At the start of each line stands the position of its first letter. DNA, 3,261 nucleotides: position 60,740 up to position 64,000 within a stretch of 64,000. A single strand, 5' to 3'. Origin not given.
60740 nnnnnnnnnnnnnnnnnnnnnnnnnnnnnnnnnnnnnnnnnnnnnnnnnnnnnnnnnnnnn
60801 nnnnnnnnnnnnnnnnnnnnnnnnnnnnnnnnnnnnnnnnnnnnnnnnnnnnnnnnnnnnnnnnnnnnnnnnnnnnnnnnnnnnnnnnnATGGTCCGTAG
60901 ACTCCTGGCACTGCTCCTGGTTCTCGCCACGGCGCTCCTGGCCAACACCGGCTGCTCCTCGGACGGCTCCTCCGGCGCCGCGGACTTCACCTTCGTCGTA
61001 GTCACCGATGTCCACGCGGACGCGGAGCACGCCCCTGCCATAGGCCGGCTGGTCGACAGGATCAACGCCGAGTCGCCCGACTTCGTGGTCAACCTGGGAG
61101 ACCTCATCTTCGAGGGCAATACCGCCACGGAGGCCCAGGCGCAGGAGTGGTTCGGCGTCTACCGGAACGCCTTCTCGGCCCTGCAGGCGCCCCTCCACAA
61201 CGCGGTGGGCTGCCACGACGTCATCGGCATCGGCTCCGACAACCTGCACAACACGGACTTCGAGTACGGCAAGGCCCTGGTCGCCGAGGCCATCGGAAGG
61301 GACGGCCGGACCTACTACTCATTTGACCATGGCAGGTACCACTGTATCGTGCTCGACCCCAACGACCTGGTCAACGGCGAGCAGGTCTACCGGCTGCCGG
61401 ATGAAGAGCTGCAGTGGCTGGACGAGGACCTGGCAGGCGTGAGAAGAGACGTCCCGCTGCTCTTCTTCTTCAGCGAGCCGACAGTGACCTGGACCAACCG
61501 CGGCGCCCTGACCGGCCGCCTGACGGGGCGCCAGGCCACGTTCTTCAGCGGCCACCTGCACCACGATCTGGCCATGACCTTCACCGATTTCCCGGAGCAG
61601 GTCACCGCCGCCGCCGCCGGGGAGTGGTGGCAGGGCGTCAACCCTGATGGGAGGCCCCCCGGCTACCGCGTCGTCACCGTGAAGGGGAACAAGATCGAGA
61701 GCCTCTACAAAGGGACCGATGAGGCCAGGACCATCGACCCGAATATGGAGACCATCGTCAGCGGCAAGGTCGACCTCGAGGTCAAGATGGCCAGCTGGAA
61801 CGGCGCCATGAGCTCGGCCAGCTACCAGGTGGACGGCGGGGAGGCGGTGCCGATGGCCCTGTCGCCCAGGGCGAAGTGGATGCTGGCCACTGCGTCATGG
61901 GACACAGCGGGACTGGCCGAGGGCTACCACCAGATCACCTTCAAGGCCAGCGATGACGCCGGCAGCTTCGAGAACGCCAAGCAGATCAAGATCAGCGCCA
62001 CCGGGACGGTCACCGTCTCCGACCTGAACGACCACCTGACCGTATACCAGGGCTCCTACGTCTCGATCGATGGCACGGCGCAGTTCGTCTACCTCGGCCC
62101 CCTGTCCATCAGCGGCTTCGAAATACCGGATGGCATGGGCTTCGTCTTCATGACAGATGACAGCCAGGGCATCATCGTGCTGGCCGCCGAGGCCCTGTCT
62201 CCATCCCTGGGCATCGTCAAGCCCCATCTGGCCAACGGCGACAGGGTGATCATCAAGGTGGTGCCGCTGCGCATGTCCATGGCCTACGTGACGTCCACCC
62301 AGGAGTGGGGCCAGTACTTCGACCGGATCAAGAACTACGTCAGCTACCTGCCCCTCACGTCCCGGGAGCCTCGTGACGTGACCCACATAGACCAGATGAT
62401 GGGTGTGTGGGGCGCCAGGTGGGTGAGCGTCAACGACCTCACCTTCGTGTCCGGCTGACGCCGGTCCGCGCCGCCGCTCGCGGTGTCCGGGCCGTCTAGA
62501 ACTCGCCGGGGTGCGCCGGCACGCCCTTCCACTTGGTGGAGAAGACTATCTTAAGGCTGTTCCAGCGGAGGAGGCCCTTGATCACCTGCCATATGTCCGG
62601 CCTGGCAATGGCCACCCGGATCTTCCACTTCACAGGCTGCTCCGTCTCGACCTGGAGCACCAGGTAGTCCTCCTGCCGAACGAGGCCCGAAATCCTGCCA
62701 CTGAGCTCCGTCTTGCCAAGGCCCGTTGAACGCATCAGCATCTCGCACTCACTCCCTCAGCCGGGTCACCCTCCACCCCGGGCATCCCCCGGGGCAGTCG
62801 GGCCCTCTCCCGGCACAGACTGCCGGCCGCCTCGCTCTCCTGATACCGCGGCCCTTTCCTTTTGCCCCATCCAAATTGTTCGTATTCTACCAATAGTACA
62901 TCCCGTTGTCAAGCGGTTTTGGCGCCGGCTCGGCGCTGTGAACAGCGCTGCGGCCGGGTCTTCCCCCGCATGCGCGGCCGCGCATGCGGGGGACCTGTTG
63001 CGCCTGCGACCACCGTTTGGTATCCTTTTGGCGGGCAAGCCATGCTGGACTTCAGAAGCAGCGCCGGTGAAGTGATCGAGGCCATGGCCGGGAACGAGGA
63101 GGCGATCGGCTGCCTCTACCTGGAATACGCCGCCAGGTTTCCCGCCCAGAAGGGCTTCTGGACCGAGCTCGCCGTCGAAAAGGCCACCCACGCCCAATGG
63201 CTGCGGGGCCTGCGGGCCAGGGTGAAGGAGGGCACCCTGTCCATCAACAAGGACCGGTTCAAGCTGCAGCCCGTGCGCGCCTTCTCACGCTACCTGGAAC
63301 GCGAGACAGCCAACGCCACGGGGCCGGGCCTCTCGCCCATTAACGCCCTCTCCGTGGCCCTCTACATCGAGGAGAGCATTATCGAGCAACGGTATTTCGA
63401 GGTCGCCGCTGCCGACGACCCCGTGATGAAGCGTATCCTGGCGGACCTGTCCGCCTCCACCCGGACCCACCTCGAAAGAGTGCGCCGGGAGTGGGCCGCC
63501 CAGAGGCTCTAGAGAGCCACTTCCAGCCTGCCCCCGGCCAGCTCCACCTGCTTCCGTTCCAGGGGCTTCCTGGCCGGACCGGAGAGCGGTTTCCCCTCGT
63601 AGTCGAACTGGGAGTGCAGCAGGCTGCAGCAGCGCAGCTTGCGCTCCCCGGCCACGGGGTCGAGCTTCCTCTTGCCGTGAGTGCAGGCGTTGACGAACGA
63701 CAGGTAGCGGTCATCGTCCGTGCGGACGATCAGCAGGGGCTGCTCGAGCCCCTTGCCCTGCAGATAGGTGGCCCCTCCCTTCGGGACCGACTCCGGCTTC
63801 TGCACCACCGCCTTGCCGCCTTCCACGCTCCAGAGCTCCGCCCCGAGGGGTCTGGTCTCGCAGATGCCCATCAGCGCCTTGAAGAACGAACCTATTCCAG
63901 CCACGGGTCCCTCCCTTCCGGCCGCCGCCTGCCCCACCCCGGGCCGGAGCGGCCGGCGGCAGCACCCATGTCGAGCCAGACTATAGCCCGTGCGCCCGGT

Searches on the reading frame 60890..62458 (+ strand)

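Call 67: search_protein_families(library=pfam, proteins=[window:60890-62458:+], max_evalue=0.0001)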
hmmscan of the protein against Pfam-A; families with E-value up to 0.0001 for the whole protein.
window:60890-62458:+ (522 aa): 2 families
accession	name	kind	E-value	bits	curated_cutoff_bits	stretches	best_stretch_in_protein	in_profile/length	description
PF16370.11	MetallophosC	-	4.2e-09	37.1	29.7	1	238-295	3-66/168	C terminal of Calcineurin-like phosphoesterase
PF00149.33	Metallophos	-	1.2e-07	32.8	21.5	1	34-225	2-190/191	Calcineurin-like phosphoesterase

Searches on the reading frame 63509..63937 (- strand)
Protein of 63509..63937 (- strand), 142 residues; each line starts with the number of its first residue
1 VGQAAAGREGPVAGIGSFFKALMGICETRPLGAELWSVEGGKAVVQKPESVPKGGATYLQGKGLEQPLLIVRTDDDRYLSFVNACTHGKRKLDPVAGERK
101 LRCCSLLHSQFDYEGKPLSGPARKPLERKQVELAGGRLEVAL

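Call 67: search_protein_families(library=pfam, proteins=[window:63509-63937:-], max_evalue=0.0001)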
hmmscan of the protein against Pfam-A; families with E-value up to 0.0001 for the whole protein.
window:63509-63937:- (142 aa): 1 family
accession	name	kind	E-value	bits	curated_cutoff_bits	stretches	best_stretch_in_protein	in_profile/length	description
PF00355.32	Rieske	-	4.3e-06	27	20.3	1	44-127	4-85/88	Rieske [2Fe-2S] domain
